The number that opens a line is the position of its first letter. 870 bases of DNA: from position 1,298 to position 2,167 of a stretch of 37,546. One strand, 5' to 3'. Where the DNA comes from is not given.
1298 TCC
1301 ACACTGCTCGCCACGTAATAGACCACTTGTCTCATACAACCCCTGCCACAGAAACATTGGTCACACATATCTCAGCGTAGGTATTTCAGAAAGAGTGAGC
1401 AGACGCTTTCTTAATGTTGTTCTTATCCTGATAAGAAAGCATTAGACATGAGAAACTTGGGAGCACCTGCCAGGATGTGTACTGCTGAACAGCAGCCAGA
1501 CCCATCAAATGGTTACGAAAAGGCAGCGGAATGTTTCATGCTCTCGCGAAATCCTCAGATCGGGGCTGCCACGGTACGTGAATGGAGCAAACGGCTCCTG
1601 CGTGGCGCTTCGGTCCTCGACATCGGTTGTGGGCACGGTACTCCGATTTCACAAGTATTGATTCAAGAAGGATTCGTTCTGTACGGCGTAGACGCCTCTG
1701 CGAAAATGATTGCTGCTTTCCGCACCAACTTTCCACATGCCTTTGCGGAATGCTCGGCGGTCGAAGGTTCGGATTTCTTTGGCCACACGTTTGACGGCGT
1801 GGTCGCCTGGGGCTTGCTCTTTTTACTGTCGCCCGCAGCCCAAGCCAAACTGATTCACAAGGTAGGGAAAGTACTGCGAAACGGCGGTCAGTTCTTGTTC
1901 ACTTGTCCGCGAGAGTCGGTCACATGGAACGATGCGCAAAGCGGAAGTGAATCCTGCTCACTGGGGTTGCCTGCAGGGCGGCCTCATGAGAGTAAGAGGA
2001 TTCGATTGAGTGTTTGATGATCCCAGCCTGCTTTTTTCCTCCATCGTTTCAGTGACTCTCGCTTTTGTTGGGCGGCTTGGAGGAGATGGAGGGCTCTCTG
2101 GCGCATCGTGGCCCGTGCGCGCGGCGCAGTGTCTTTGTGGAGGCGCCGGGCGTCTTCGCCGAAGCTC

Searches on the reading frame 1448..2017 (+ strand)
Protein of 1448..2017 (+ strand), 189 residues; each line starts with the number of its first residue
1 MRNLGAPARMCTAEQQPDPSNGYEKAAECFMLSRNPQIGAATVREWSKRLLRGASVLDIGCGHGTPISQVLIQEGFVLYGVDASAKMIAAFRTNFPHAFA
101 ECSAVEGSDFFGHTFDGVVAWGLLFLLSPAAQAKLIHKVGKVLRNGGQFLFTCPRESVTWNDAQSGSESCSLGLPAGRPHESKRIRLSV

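Call 56: search_protein_families(library=pfam, proteins=[window:1448-2017:+], max_evalue=0.001)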
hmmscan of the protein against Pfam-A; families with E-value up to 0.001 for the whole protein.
window:1448-2017:+ (189 aa): 6 families
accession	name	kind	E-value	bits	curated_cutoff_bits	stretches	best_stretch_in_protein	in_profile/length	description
PF13649.12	Methyltransf_25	-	7.1e-13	49.5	27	1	56-147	1-97/97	Methyltransferase domain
PF13489.12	Methyltransf_23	-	3.6e-11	43.5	27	1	43-160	13-125/164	Methyltransferase domain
PF08241.18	Methyltransf_11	-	5.9e-10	40.1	21.2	1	57-151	1-95/95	Methyltransferase domain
PF08242.18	Methyltransf_12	-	2.2e-08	35.2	30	1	57-149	1-98/98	Methyltransferase domain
PF13847.12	Methyltransf_31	-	6.1e-07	29.7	27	1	53-155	4-113/145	Methyltransferase domain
PF02353.26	CMAS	-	0.00034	20.5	27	1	49-153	59-166/273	Mycolic acid cyclopropane synthetase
